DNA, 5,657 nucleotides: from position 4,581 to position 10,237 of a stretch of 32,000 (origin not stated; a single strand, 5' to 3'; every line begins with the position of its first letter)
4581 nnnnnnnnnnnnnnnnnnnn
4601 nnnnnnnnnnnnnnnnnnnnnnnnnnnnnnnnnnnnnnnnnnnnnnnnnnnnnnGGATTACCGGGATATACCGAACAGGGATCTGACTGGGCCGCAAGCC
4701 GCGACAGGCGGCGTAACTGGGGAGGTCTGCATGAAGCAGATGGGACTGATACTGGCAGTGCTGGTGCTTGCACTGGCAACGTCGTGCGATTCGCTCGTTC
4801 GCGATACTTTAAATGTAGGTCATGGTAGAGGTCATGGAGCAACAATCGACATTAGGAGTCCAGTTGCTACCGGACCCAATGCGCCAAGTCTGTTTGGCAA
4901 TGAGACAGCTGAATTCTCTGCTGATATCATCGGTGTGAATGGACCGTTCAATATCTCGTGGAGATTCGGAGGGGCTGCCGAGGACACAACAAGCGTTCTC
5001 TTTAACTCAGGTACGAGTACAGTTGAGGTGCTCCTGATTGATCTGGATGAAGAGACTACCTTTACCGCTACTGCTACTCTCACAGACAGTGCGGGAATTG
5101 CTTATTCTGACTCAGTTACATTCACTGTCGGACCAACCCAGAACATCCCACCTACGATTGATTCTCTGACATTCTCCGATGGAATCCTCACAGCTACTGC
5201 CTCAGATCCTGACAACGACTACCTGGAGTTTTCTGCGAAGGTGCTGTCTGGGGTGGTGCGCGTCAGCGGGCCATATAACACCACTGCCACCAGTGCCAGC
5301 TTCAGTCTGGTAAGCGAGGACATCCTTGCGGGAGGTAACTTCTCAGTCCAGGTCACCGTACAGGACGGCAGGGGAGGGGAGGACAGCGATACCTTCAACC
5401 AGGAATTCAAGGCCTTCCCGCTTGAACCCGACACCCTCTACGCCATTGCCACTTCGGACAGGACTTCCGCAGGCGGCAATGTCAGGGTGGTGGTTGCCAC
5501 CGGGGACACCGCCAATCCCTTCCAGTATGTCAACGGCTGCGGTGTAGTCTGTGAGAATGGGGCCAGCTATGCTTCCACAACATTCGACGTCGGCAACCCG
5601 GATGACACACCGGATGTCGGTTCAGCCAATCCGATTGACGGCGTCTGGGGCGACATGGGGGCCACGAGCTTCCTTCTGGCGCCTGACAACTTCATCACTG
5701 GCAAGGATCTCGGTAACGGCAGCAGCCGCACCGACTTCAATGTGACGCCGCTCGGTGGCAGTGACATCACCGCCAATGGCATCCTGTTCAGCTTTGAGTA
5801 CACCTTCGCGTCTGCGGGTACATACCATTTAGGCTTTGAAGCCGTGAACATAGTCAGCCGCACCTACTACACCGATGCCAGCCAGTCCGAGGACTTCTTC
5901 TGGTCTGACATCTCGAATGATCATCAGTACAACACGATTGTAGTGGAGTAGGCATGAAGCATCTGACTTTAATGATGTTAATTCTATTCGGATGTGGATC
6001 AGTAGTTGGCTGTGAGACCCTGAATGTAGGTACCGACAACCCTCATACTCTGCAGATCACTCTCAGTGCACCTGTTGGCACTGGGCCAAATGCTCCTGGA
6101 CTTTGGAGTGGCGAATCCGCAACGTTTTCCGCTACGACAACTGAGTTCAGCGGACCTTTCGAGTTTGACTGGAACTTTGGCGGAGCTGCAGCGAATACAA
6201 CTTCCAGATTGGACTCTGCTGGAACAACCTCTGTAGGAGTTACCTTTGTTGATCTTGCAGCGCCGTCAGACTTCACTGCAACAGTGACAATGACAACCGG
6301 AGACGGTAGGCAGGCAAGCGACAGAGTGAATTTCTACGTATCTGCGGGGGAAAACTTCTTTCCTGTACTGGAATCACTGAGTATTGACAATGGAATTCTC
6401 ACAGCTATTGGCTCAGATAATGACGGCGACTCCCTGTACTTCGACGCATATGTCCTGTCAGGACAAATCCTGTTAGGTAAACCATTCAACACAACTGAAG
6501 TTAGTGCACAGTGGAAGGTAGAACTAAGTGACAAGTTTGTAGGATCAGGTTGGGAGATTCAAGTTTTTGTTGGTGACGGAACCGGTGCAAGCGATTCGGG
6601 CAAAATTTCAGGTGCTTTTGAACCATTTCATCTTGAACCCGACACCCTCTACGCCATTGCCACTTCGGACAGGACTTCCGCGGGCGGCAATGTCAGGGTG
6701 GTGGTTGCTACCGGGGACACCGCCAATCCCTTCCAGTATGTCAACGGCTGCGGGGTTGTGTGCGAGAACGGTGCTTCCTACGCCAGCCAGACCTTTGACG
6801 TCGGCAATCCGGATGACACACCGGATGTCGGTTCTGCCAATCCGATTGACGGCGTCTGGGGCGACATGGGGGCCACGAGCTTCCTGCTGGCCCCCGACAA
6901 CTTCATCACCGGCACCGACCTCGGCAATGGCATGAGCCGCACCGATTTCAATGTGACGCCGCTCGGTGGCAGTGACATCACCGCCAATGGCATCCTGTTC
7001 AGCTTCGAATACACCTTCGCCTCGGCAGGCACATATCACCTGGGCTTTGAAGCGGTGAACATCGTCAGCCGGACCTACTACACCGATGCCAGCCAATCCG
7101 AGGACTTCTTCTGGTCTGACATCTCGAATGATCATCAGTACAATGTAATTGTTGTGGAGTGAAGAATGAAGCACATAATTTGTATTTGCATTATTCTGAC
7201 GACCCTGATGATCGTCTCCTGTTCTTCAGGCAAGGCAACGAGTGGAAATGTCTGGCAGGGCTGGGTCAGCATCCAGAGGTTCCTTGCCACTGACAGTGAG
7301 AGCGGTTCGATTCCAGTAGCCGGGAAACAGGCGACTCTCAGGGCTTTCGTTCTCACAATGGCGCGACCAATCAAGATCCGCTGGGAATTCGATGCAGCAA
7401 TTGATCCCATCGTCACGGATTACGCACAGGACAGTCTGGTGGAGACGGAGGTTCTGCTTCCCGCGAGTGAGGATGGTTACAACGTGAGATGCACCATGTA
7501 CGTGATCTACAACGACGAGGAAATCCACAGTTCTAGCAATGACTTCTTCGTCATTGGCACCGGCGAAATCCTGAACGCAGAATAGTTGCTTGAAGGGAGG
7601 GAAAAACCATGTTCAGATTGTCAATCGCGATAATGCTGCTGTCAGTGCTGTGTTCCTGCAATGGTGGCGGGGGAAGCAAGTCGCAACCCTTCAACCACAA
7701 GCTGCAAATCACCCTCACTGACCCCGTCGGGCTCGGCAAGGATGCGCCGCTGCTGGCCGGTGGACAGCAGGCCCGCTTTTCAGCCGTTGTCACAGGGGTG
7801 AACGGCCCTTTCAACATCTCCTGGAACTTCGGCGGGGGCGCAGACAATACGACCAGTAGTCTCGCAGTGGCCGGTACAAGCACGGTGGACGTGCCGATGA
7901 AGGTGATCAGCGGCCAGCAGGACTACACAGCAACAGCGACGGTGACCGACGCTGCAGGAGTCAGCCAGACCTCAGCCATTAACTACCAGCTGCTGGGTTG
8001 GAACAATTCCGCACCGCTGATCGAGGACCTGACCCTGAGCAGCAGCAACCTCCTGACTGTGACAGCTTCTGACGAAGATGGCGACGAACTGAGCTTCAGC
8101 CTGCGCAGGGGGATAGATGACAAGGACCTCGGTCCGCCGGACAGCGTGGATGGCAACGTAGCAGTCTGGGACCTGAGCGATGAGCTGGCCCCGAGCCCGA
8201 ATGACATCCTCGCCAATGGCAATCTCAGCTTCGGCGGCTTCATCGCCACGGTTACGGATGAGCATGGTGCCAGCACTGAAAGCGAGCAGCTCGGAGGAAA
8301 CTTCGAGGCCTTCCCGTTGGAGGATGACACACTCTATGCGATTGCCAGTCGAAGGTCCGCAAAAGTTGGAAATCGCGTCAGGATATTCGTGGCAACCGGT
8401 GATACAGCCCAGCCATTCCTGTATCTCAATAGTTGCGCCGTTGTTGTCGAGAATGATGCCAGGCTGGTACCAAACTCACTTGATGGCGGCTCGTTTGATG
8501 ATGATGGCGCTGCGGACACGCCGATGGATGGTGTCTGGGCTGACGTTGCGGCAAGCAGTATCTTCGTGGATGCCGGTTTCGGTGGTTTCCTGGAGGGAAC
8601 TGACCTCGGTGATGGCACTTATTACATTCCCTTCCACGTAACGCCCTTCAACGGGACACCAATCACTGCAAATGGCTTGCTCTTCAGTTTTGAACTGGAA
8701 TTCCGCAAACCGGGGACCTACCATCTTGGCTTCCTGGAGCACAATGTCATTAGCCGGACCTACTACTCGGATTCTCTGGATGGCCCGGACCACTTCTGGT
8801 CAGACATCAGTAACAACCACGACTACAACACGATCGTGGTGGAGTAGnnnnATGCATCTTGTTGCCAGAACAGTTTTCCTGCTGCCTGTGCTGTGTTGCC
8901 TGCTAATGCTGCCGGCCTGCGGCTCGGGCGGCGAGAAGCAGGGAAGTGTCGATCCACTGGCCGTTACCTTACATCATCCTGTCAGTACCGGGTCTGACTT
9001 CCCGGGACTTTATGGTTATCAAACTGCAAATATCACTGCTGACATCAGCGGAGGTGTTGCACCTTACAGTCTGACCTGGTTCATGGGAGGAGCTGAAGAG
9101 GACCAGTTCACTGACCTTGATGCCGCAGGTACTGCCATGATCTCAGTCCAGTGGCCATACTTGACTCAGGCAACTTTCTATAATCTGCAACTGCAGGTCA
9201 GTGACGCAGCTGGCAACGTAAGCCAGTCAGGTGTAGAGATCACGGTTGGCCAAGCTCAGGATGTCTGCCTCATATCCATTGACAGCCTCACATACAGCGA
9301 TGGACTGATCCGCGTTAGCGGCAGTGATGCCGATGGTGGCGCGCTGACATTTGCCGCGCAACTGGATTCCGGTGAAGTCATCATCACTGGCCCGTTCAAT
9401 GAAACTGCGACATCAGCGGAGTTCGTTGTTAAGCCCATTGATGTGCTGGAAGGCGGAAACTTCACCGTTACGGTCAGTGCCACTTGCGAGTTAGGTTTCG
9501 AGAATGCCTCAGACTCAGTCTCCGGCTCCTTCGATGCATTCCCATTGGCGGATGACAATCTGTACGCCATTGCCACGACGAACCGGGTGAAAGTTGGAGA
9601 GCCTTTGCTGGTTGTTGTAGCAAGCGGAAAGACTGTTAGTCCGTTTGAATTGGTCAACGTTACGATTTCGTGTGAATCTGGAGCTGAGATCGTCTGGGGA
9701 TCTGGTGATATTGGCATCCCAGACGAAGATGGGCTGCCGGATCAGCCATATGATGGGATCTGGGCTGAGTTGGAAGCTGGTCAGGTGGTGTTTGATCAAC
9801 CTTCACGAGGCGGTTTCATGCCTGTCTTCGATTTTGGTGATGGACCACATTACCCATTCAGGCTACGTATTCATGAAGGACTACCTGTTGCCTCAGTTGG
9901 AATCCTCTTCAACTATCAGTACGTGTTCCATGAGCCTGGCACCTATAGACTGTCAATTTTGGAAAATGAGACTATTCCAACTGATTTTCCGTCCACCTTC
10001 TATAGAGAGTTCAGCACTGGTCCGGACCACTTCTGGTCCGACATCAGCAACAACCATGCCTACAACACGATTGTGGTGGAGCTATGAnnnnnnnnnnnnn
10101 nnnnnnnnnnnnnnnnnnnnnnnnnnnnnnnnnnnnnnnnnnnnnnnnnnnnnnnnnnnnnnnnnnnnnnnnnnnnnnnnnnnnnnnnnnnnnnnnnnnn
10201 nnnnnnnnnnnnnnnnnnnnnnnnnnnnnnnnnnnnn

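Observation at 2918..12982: Nine-member tandem array of paralogous lipoproteins with a fixed three-module plan and variable N-terminal halves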

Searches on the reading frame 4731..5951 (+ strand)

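Call 4: search_protein_families(library=pfam, proteins=[window:4731-5951:+], max_evalue=1)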
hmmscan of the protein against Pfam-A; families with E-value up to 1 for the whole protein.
window:4731-5951:+ (406 aa): 6 families
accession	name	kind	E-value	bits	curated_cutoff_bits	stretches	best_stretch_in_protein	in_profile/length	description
PF00801.26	PKD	-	0.016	15.7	23.5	1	326-377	35-71/80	PKD domain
PF17963.7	Big_9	-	0.02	16.2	23.6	1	145-222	10-86/89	Bacterial Ig domain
PF24869.1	DUF7734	-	0.14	12.1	27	1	148-186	35-72/89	Domain of unknown function (DUF7734)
PF22352.2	K319L-like_PKD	-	0.22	12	27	1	153-222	16-80/84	K319L-like, PKD domain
PF02369.22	Big_1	-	0.28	11.7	34.9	1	106-171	14-80/93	Bacterial Ig-like domain (group 1)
PF18911.6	PKD_4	-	0.69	10.5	27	0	200-222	58-81/85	PKD domain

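Call 7: search_protein_families(library=ncbifam, proteins=[window:4731-5951:+], max_evalue=1)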
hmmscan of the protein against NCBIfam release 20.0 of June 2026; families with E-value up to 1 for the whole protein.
window:4731-5951:+ (406 aa): 0 families

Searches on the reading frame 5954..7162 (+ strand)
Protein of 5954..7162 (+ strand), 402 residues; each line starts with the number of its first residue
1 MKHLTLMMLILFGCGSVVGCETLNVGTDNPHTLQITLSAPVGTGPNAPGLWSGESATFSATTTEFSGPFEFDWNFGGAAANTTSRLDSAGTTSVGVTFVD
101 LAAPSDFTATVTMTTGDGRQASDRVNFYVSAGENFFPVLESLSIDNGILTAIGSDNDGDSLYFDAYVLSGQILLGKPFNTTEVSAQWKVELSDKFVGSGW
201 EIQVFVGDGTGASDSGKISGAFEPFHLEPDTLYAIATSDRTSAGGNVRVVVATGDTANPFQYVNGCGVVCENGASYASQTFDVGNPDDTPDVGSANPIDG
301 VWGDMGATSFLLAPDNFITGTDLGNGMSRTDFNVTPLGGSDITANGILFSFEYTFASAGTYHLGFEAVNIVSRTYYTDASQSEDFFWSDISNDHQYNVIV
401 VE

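Call 4: search_protein_families(library=pfam, proteins=[window:5954-7162:+], max_evalue=1)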
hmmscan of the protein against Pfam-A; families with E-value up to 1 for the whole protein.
window:5954-7162:+ (402 aa): 1 family
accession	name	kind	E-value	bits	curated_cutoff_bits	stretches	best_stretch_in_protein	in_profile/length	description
PF00801.26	PKD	-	0.93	10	23.5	0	341-373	48-71/80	PKD domain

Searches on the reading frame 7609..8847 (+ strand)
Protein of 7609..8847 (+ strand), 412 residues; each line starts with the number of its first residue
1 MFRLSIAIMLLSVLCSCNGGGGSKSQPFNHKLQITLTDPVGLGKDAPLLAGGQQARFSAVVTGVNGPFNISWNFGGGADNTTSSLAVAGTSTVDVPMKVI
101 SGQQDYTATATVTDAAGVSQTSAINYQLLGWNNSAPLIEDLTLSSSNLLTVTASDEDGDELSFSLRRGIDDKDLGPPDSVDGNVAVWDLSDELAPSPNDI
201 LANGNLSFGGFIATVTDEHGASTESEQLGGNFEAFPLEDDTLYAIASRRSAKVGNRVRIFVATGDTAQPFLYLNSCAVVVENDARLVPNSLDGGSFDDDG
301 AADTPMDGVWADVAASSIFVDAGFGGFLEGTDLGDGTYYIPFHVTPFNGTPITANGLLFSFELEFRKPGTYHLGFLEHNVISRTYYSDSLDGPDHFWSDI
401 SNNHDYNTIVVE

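Call 4: search_protein_families(library=pfam, proteins=[window:7609-8847:+], max_evalue=1)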
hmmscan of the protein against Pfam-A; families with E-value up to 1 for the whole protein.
window:7609-8847:+ (412 aa): 4 families
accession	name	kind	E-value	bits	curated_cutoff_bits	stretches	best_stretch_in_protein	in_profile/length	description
PF18911.6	PKD_4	-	0.012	16.1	27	1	49-123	14-79/85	PKD domain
PF00801.26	PKD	-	0.019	15.4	23.5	1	48-122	10-75/80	PKD domain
PF15418.12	DUF4625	-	0.091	13.5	27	1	71-128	75-130/131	Domain of unknown function (DUF4625)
PF19077.6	Big_13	-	0.19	12.6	27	1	87-123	60-94/102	Bacterial Ig-like domain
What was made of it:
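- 7609..8847 (+): Full-length member 6 (412 aa). C-terminal module at 8302-8844. Weak Pfam PKD and PKD_4 matches in module 1 (call 4).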

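Call 7: search_protein_families(library=ncbifam, proteins=[window:7609-8847:+], max_evalue=1)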
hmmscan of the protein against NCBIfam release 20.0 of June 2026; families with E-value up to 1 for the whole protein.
window:7609-8847:+ (412 aa): 0 families

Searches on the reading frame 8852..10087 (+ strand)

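Call 4: search_protein_families(library=pfam, proteins=[window:8852-10087:+], max_evalue=1)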
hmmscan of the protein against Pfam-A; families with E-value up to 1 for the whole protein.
window:8852-10087:+ (411 aa): 3 families
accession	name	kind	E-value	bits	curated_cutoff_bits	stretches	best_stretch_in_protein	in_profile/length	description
PF19077.6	Big_13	-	0.0038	18.1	27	1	102-132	69-100/102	Bacterial Ig-like domain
PF13573.12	SprB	-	0.018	15.1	28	1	57-76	13-32/37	SprB repeat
PF00801.26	PKD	-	0.35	11.3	23.5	0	99-126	49-75/80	PKD domain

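Call 7: search_protein_families(library=ncbifam, proteins=[window:8852-10087:+], max_evalue=1)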
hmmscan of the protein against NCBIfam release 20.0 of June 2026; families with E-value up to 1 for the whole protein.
window:8852-10087:+ (411 aa): 3 families
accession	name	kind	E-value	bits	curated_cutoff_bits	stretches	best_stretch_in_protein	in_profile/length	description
NF038112.1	myxo_dep_M36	subfamily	0.00063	17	1500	1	89-210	1239-1362/1604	myxosortase-dependent M36 family metallopeptidase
NF058578.1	CPR_pilus_PamR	equivalog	0.01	14.7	300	1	60-124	169-230/297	pilus system RbmA-like protein PamR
NF058595.1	invert_tail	domain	0.93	9.9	37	0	6-31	55-80/113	lipo-invert putative C-terminal anchoring domain-containing protein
